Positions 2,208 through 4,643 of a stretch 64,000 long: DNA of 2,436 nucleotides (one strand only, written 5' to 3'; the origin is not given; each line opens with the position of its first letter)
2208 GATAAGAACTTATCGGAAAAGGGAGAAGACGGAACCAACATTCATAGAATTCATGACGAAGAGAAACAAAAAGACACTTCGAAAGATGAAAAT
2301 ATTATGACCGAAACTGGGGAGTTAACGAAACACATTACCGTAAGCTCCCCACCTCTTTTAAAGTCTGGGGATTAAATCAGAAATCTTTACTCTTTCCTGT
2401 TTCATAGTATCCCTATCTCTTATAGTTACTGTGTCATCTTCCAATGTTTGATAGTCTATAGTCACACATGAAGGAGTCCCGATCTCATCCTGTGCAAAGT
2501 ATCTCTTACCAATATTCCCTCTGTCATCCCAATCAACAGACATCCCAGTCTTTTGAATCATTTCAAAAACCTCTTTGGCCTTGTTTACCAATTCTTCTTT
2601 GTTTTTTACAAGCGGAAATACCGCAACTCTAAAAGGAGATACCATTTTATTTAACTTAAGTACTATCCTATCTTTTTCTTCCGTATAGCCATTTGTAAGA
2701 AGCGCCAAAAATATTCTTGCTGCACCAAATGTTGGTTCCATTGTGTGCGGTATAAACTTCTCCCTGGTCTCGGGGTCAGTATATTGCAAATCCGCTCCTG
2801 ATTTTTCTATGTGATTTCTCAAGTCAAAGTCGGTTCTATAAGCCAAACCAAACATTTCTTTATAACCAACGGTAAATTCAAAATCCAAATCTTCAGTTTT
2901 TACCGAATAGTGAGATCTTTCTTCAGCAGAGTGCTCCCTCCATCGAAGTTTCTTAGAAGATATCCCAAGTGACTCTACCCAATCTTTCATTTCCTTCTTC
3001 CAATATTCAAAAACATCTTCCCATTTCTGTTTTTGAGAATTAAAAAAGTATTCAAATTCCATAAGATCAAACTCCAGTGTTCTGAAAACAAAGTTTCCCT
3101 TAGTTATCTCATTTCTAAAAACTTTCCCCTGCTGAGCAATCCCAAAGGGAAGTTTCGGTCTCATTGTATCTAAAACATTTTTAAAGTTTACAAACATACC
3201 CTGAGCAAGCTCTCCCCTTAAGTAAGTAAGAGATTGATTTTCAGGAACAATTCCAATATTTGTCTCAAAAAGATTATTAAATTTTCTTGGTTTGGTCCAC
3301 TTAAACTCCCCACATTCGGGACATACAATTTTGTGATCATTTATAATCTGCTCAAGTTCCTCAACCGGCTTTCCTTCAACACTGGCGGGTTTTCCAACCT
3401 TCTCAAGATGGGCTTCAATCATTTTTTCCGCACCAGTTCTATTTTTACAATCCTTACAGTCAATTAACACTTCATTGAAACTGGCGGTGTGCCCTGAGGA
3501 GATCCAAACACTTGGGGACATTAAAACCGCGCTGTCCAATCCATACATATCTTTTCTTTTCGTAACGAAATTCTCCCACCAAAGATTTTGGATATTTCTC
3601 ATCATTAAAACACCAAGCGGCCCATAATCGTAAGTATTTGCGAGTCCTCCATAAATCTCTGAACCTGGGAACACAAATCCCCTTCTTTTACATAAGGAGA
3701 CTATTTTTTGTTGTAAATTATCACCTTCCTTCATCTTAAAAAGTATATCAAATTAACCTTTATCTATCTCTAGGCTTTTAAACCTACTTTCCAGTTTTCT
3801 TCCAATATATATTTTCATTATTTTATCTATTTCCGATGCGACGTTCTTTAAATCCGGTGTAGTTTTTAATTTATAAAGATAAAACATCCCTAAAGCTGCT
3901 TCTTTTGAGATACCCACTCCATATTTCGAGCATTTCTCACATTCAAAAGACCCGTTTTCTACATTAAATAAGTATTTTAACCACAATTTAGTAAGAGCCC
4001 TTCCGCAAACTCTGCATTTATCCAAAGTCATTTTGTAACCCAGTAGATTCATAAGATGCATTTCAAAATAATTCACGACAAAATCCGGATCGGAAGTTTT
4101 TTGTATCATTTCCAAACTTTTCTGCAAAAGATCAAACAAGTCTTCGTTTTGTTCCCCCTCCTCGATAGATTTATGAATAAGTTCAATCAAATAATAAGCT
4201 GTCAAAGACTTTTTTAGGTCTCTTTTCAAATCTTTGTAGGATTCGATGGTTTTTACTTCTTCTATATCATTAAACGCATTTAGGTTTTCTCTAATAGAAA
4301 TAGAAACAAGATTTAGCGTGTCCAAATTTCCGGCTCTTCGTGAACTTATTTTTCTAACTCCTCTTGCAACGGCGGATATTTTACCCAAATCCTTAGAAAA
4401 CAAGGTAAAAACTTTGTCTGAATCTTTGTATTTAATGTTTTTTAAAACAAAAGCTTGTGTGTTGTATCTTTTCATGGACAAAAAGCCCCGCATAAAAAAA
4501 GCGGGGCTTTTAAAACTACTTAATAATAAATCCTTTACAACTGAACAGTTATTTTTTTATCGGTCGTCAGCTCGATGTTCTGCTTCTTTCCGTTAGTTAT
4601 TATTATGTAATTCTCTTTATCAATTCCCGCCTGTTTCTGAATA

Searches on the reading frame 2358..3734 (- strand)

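Call 53: search_protein_families(library=pfam, proteins=[window:2358-3734:-], max_evalue=0.001)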
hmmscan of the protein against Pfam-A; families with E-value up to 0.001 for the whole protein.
window:2358-3734:- (458 aa): 2 families
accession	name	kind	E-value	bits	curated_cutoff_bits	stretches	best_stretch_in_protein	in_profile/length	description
PF03129.25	HGTP_anticodon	-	2.1e-21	76.3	21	1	370-456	2-89/94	Anticodon binding domain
PF00587.30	tRNA-synt_2b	-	5.6e-08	33.5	29.3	1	171-337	12-167/179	tRNA synthetase class II core domain (G, H, P, S and T)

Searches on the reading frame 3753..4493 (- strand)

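Call 58: search_protein_families(library=pfam, proteins=[window:3753-4493:-], max_evalue=0.001)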
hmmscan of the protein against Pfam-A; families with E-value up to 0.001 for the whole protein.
window:3753-4493:- (246 aa): 2 families
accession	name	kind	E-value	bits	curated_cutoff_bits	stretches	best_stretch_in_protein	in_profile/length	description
PF02565.21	RecO_C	-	3.3e-25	89.1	22.1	1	91-242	2-157/157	Recombination protein O C terminal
PF11967.14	RecO_N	-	4.7e-18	65.4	27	1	7-86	1-80/80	Recombination protein O N terminal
